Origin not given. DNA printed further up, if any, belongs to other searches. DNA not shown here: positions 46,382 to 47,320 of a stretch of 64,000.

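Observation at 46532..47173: Single-polypeptide CsrA-FliW fusion, translationally coupled to an FtsX/ABC exporter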

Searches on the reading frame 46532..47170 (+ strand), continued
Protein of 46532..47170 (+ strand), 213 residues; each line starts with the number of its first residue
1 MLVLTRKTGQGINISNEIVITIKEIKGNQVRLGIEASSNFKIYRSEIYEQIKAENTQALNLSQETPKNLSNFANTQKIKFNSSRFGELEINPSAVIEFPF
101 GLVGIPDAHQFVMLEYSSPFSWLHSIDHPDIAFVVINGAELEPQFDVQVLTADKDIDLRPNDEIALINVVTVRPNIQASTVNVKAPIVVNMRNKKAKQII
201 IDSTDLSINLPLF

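Call 33: find_homologous_proteins(query=A2, max_evalue=1e-25)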
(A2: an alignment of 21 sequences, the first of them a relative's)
Query A2 (21 sequences) (213 aa, profile of the alignment): 178 proteins with E <= 1e-25 among 8000 candidates; the best 120 are listed.
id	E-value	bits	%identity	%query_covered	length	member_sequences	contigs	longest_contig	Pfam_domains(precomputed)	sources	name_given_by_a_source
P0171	6.9e-79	282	30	100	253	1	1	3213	PF02623.22,PF02599.22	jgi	jgi:flagellar assembly factor FliW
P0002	3.3e-78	280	80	100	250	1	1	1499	PF02623.22,PF02599.22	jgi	jgi:flagellar assembly factor FliW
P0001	3.2e-77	277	100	100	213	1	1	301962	PF02623.22,PF02599.22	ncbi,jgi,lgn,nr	ncbi:MAG: carbon storage regulator CsrA [Deltaproteobacteria bacterium]|jgi:flagellar assembly facto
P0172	2.4e-76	274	28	100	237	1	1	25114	PF02623.22,PF02599.22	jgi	jgi:flagellar assembly factor FliW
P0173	2.7e-76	274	29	100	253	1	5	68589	PF02623.22,PF02599.22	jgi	jgi:flagellar assembly factor FliW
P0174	4.6e-76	273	27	100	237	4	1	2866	PF02623.22,PF02599.22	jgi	-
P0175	5.1e-76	273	28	100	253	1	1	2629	PF02623.22,PF02599.22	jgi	jgi:flagellar assembly factor FliW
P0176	5.7e-76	273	28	100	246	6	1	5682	PF02623.22,PF02599.22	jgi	jgi:flagellar assembly factor FliW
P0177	5.8e-76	273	29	100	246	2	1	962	PF02623.22,PF02599.22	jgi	-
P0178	6.7e-76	273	29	100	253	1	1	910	PF02623.22,PF02599.22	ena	-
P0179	1.1e-75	272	27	100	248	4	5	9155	PF02623.22,PF02599.22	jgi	jgi:flagellar assembly factor FliW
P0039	1.3e-75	272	28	97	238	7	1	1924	PF02623.22,PF02599.22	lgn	-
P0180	1.3e-75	272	28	100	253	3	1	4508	PF02623.22,PF02599.22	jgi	jgi:flagellar assembly factor FliW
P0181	1.5e-75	271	28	100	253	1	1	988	PF02623.22,PF02599.22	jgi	jgi:flagellar assembly factor FliW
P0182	2.5e-75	271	30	100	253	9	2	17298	PF02623.22,PF02599.22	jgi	jgi:flagellar assembly factor FliW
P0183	6.0e-75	270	29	100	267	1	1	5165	PF02623.22,PF02599.22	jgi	jgi:flagellar assembly factor FliW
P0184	6.7e-75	269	28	100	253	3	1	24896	PF02623.22,PF02599.22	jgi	jgi:flagellar assembly factor FliW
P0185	8.2e-75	269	28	100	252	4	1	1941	PF02623.22,PF02599.22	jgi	jgi:flagellar assembly factor FliW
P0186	9.6e-75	269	29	100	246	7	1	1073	PF02623.22,PF02599.22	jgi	jgi:flagellar assembly factor FliW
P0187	1.1e-74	269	28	100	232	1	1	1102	PF02623.22,PF02599.22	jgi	jgi:flagellar assembly factor FliW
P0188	1.3e-74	268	28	100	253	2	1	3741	PF02623.22,PF02599.22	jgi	jgi:flagellar assembly factor FliW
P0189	1.4e-74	268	28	100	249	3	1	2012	PF02623.22,PF02599.22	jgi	jgi:flagellar assembly factor FliW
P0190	1.5e-74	268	28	100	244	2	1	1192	PF02623.22,PF02599.22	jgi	jgi:flagellar assembly factor FliW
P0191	3.5e-74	267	29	100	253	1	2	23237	PF02623.22,PF02599.22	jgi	jgi:flagellar assembly factor FliW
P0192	3.7e-74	267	29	100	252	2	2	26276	PF02623.22,PF02599.22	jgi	jgi:flagellar assembly factor FliW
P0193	4.5e-74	267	29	100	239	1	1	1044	PF02623.22,PF02599.22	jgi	-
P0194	4.6e-74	267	28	97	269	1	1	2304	PF02623.22,PF02599.22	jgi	jgi:flagellar assembly factor FliW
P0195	6.0e-74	266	29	100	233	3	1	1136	PF02623.22,PF02599.22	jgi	jgi:flagellar assembly factor FliW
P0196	1.2e-73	265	26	100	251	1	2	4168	PF02623.22,PF02599.22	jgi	jgi:flagellar assembly factor FliW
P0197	1.7e-73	265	28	100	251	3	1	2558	PF02623.22,PF02599.22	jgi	jgi:flagellar assembly factor FliW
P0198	1.8e-73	265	27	100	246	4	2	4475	PF02623.22,PF02599.22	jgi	jgi:flagellar assembly factor FliW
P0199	3.9e-73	264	29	97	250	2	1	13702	PF02623.22,PF02599.22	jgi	jgi:flagellar assembly factor FliW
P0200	4.0e-73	264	30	100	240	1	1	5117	PF02623.22,PF02599.22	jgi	jgi:flagellar assembly factor FliW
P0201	4.2e-73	264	27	100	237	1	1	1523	PF02623.22,PF02599.22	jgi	jgi:flagellar assembly factor FliW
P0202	5.4e-73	263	28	97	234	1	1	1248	PF02623.22,PF02599.22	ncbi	-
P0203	6.9e-73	263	28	100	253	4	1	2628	PF02623.22,PF02599.22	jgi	jgi:flagellar assembly factor FliW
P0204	6.9e-73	263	30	100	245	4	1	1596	PF02623.22,PF02599.22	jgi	jgi:flagellar assembly factor FliW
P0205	8.4e-73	263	26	100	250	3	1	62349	PF02623.22,PF02599.22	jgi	jgi:flagellar assembly factor FliW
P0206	9.1e-73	262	27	100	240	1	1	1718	PF02623.22,PF02599.22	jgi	-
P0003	1.0e-72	262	53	100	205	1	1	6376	PF02623.22,PF02599.22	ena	-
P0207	1.3e-72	262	28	100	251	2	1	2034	PF02623.22,PF02599.22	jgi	jgi:flagellar assembly factor FliW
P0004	1.3e-72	262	53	100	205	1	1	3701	PF02623.22,PF02599.22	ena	-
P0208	1.3e-72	262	29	100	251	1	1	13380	PF02623.22,PF02599.22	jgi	jgi:flagellar assembly factor FliW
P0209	2.9e-72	261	27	100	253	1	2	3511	PF02623.22,PF02599.22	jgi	jgi:carbon storage regulator CsrA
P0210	2.9e-72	261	26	100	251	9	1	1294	PF02623.22,PF02599.22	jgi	jgi:flagellar assembly factor FliW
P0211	4.3e-72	260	29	100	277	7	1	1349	PF02623.22,PF02599.22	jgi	jgi:flagellar assembly factor FliW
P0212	5.5e-72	260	26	97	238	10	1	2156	PF02623.22,PF02599.22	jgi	-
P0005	2.1e-71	258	52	100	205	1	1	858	PF02623.22,PF02599.22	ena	-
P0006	5.4e-71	257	51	100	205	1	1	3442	PF02623.22,PF02599.22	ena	-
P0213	9.5e-71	256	29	100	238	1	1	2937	PF02623.22,PF02599.22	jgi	jgi:flagellar assembly factor FliW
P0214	1.4e-70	255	27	97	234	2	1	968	PF02623.22,PF02599.22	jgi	jgi:flagellar assembly factor FliW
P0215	1.8e-70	255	28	97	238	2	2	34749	PF02623.22,PF02599.22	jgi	jgi:flagellar assembly factor FliW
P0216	1.9e-70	255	30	97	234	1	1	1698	PF02623.22,PF02599.22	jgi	jgi:flagellar assembly factor FliW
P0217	3.7e-70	254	26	100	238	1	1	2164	PF02623.22,PF02599.22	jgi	jgi:flagellar assembly factor FliW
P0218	3.9e-70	254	27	97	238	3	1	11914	PF02623.22,PF02599.22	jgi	jgi:flagellar assembly factor FliW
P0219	9.3e-70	253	26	97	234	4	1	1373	PF02623.22,PF02599.22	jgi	jgi:flagellar assembly factor FliW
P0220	1.4e-69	252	30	98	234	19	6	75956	PF02623.22,PF02599.22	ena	-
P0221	3.4e-69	251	29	97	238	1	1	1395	PF02623.22,PF02599.22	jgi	-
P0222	5.9e-69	250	29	100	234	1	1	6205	PF02623.22,PF02599.22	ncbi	-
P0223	7.4e-69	250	27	100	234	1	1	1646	PF02623.22,PF02599.22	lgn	-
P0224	1.1e-68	249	30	95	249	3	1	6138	PF02623.22,PF02599.22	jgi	jgi:flagellar assembly factor FliW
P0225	1.5e-68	249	28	97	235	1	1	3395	PF02623.22,PF02599.22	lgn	-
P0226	1.8e-68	248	25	100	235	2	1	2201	PF02623.22,PF02599.22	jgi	jgi:flagellar assembly factor FliW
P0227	3.7e-68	247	27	97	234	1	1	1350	PF02623.22,PF02599.22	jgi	jgi:flagellar assembly factor FliW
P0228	5.4e-68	247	26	97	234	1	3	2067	PF02623.22,PF02599.22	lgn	-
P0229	7.9e-68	246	27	100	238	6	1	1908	PF02623.22,PF02599.22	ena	-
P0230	1.2e-67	246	28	100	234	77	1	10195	PF02623.22,PF02599.22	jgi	jgi:flagellar assembly factor FliW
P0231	2.7e-67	245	28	100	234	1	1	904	PF02623.22,PF02599.22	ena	-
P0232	3.8e-67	244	28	100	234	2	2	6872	PF02623.22,PF02599.22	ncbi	-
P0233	6.9e-67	243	27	100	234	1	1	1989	PF02623.22,PF02599.22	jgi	jgi:flagellar assembly factor FliW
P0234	1.4e-66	242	28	100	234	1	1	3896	PF02623.22,PF02599.22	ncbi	-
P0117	2.0e-66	242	26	95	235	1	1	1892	PF02623.22,PF02599.22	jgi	jgi:flagellar assembly factor FliW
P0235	2.7e-65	238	28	95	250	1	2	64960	PF02623.22,PF02599.22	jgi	jgi:flagellar assembly factor FliW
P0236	3.3e-65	238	29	100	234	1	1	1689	PF02623.22,PF02599.22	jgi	jgi:flagellar assembly factor FliW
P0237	7.9e-65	236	25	97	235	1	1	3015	PF02623.22,PF02599.22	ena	-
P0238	7.0e-64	233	27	95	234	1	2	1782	PF02623.22,PF02599.22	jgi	jgi:flagellar assembly factor FliW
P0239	1.1e-62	229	25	91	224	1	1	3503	PF02623.22,PF02599.22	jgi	jgi:flagellar assembly factor FliW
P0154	3.3e-62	228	25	95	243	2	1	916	PF02623.22,PF02599.22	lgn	-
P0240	1.7e-60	222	26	100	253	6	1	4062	PF02623.22,PF02599.22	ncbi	-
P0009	4.6e-44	169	50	66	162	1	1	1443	PF02623.22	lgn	-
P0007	3.6e-42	162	60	65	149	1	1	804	PF02623.22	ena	-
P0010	3.2e-41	159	50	64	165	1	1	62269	PF02623.22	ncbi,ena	-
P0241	3.2e-40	156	37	59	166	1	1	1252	PF02623.22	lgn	-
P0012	3.6e-40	156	49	64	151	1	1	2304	PF02623.22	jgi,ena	-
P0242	1.9e-39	153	36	64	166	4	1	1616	PF02623.22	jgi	jgi:flagellar assembly factor FliW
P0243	2.0e-39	153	37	61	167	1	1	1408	PF02623.22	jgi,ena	-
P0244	5.6e-39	152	39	59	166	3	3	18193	PF02623.22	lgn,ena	-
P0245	7.2e-39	152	37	62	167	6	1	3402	PF02623.22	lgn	-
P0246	7.6e-39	151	39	59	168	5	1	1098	PF02623.22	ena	-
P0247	7.7e-39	151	39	59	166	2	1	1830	PF02623.22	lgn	-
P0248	8.6e-39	151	37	61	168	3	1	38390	PF02623.22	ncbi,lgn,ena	-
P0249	1.1e-38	151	33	62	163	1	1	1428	PF02623.22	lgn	-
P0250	1.2e-38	151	36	69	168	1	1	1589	PF02623.22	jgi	jgi:flagellar assembly factor FliW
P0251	1.5e-38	150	36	63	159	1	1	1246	PF02623.22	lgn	-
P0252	2.0e-38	150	36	65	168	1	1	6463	PF02623.22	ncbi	-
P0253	2.1e-38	150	36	63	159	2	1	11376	PF02623.22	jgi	jgi:flagellar assembly factor FliW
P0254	2.6e-38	150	35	63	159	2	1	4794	PF02623.22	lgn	-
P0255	2.7e-38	150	32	69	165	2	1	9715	PF02623.22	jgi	jgi:flagellar assembly factor FliW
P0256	2.9e-38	150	38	59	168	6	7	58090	PF02623.22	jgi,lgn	-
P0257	3.6e-38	149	36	65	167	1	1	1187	PF02623.22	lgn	-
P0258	3.7e-38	149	34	63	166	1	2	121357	PF02623.22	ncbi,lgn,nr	ncbi:MAG: flagellar assembly protein FliW [Deltaproteobacteria bacterium]|nr:flagellar assembly prot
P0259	4.2e-38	149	32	68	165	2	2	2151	PF02623.22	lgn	-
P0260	4.7e-38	149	32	72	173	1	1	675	PF02623.22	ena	-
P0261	5.0e-38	149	35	59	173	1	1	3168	PF02623.22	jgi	jgi:flagellar assembly factor FliW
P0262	6.3e-38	148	37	61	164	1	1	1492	PF02623.22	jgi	jgi:flagellar assembly factor FliW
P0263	8.4e-38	148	34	59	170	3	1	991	PF02623.22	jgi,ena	-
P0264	9.9e-38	148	37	59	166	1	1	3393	PF02623.22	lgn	-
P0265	1.0e-37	148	36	61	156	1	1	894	PF02623.22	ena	-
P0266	1.3e-37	147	35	59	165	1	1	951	PF02623.22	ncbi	-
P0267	1.3e-37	147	34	67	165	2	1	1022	PF02623.22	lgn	-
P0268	1.6e-37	147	35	63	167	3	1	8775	PF02623.22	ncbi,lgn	-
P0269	1.7e-37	147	34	65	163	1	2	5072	PF02623.22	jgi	-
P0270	2.2e-37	147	36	61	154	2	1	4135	PF02623.22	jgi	jgi:flagellar assembly factor FliW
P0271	2.2e-37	147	33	67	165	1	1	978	PF02623.22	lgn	-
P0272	3.2e-37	146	37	57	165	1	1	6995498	PF02623.22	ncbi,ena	-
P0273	3.3e-37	146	39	59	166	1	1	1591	PF02623.22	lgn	-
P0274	4.5e-37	146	35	59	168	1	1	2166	PF02623.22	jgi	jgi:flagellar assembly factor FliW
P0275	4.6e-37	146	35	60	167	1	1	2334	PF02623.22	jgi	jgi:flagellar assembly factor FliW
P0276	4.7e-37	146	33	67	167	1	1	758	PF02623.22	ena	-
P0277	4.9e-37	146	33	60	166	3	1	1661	PF02623.22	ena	-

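Call 34: find_encoding_contigs(protein=P0220, flank=10000, max_places=2)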
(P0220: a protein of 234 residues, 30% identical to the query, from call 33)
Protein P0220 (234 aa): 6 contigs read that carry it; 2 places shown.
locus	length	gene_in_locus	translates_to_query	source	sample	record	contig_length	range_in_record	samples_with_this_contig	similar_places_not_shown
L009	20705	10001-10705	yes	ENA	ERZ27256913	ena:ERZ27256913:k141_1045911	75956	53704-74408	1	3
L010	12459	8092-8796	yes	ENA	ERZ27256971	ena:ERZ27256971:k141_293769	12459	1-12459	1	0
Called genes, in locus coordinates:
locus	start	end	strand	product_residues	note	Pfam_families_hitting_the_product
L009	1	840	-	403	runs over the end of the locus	PF00083:Sugar_tr, PF07690:MFS_1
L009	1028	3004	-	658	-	PF00672:HAMP, PF00211:Guanylate_cyc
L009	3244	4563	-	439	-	PF01336:tRNA_anti-codon, PF00152:tRNA-synt_2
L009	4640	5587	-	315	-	PF13623:SurA_N_2, PF13624:SurA_N_3, PF09312:SurA_N, PF13145:Rotamase_2, PF13616:Rotamase_3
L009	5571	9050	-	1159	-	PF17757:UvrB_inter, PF02559:CarD_TRCF_RID, PF00270:DEAD, PF04851:ResIII, PF00271:Helicase_C, PF03461:TRCF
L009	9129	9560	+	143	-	PF01641:SelR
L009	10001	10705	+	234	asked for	PF02599:CsrA, PF02623:FliW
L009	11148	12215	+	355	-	PF00111:Fer2 (weak), PF13510:Fer2_4, PF10588:NADH-G_4Fe-4S_3, PF14697:Fer4_21 (weak), PF22117:Fer4_Nqo3 (weak), PF12838:Fer4_7, PF04879:Molybdop_Fe4S4, PF00384:Molybdopterin, +2 more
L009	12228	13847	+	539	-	PF00384:Molybdopterin, PF01568:Molydop_binding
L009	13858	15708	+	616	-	PF01257:2Fe-2S_thioredx, PF01512:Complex1_51K, PF10531:SLBB, PF22461:SLBB_2 (weak), PF10589:NADH_4Fe-4S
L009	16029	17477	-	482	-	PF00672:HAMP (faint), PF00211:Guanylate_cyc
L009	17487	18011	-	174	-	PF02830:V4R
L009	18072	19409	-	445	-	PF00924:MS_channel_2nd, PF21082:MS_channel_3rd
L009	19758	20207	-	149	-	PF06577:EipA (weak)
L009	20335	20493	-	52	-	-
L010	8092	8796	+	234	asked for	PF02599:CsrA, PF02623:FliW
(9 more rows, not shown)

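Call 35: find_encoding_contigs(protein=P0173, flank=10000, max_places=2)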
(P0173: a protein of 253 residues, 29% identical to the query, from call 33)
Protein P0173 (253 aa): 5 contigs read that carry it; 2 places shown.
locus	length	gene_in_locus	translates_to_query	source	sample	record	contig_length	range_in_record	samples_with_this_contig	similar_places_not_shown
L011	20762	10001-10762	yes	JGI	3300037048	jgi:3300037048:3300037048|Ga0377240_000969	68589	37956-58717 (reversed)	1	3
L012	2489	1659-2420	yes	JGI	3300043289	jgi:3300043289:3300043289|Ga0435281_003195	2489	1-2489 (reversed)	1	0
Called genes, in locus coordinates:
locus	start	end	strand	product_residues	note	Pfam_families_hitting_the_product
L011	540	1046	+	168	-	-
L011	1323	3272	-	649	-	PF00672:HAMP, PF26769:HAMP_PhoQ (faint), PF00211:Guanylate_cyc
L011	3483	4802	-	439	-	PF01336:tRNA_anti-codon, PF00152:tRNA-synt_2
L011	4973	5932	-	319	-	PF13623:SurA_N_2, PF13624:SurA_N_3, PF09312:SurA_N, PF13145:Rotamase_2, PF13616:Rotamase_3, PF00639:Rotamase (weak)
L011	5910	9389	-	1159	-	PF17757:UvrB_inter, PF02559:CarD_TRCF_RID, PF00270:DEAD, PF04851:ResIII (weak), PF22590:Cas3-like_C_2 (faint), PF00271:Helicase_C, PF03461:TRCF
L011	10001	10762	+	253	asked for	PF02599:CsrA, PF02623:FliW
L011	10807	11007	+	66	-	-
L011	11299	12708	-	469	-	PF13183:Fer4_8, PF13534:Fer4_17, PF02754:CCG (weak)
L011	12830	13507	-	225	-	-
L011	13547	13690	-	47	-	PF28260:DVU_0533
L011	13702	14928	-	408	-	PF03916:NrfD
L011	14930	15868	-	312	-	PF12797:Fer4_2 (faint), PF12838:Fer4_7 (faint), PF13187:Fer4_9 (faint), PF13237:Fer4_10 (faint), PF13247:Fer4_11, PF00037:Fer4 (weak), PF12837:Fer4_6 (weak)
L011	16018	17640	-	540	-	PF02085:Cytochrom_CIII, PF14522:Cytochrome_C7 (faint), PF14537:Cytochrom_c3_2 (faint), PF22113:Mtrc-MtrF_II-IV_dom (faint), PF02085:Cytochrom_CIII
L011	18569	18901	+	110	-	-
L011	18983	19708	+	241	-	PF02463:SMC_N (faint), PF00005:ABC_tran, PF13304:AAA_21 (faint)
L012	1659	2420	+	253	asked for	PF02599:CsrA, PF02623:FliW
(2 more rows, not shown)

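Call 36: find_encoding_contigs(protein=P0205, flank=10000, max_places=2)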
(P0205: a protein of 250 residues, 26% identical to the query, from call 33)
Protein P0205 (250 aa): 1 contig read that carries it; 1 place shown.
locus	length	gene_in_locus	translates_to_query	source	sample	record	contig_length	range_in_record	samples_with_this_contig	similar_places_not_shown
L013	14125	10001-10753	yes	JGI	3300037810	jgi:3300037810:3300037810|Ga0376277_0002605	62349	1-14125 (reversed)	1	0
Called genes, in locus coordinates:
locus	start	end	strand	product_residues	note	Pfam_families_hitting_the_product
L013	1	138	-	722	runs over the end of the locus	PF02743:dCache_1, PF22673:MCP-like_PDC_1, PF00672:HAMP, PF00211:Guanylate_cyc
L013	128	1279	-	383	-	PF09084:NMT1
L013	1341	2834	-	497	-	PF00672:HAMP, PF26769:HAMP_PhoQ (weak), PF00211:Guanylate_cyc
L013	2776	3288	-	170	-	-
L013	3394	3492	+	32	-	-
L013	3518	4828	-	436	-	PF01336:tRNA_anti-codon, PF00152:tRNA-synt_2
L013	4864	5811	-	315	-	PF13623:SurA_N_2, PF13624:SurA_N_3, PF09312:SurA_N, PF13145:Rotamase_2, PF13616:Rotamase_3 (weak), PF00639:Rotamase (weak)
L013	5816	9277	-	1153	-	PF17757:UvrB_inter, PF02559:CarD_TRCF_RID, PF00270:DEAD, PF04851:ResIII, PF22590:Cas3-like_C_2 (faint), PF00271:Helicase_C, PF03461:TRCF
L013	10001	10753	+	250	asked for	PF02599:CsrA, PF02623:FliW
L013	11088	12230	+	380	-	PF00512:HisKA, PF02518:HATPase_c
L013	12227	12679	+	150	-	PF00072:Response_reg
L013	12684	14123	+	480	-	PF00072:Response_reg, PF08448:PAS_4, PF13188:PAS_8 (faint), PF00989:PAS, PF08448:PAS_4, PF13426:PAS_9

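Call 37: list_cluster_members(proteins=[P0001, P0202, P0222, P0232, P0234, P0240, P0010, P0014, P0272, P0016])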
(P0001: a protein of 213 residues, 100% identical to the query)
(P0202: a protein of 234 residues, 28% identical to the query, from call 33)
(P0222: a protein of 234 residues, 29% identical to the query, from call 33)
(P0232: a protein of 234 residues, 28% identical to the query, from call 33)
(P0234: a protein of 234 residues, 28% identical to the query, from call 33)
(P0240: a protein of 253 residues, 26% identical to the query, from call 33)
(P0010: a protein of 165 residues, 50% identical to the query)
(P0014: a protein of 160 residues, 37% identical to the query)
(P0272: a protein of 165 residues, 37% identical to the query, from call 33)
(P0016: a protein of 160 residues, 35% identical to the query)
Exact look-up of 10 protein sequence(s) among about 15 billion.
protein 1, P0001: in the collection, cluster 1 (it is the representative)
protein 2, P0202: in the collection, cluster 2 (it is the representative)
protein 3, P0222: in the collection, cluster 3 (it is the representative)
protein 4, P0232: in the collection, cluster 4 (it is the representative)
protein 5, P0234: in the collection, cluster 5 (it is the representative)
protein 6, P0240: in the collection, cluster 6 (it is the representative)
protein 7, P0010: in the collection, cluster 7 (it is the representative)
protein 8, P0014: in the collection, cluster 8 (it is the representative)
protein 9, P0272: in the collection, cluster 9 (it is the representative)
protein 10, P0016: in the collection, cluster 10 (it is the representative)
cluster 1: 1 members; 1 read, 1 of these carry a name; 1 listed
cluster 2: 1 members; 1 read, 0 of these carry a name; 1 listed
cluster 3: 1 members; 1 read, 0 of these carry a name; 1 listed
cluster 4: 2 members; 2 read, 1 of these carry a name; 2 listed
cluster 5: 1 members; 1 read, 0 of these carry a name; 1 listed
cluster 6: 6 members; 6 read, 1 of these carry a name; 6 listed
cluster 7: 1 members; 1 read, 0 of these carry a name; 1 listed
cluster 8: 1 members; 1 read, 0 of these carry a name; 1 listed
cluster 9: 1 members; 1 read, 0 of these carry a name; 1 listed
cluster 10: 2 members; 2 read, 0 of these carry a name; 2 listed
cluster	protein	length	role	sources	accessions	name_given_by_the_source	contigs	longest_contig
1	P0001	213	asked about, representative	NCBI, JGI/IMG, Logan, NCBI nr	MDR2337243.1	MAG: carbon storage regulator CsrA [Deltaproteobacteria bacterium] | flagellar assembly factor FliW | carbon storage regulator CsrA [Deltaproteobacteria bacterium]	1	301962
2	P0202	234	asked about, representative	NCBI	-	-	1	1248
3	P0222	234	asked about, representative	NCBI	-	-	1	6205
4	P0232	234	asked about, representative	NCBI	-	-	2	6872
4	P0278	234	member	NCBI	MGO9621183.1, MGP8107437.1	MAG: carbon storage regulator CsrA [Desulfobaccales bacterium]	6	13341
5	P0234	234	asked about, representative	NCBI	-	-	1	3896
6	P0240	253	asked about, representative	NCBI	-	-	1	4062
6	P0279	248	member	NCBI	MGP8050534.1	MAG: carbon storage regulator CsrA [Desulfobaccales bacterium]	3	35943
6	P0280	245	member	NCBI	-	-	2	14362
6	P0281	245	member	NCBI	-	-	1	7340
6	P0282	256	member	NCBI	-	-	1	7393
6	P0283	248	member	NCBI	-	-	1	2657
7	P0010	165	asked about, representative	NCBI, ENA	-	-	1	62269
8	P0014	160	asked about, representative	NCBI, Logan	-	-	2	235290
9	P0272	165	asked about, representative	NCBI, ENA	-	-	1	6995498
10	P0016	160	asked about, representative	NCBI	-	-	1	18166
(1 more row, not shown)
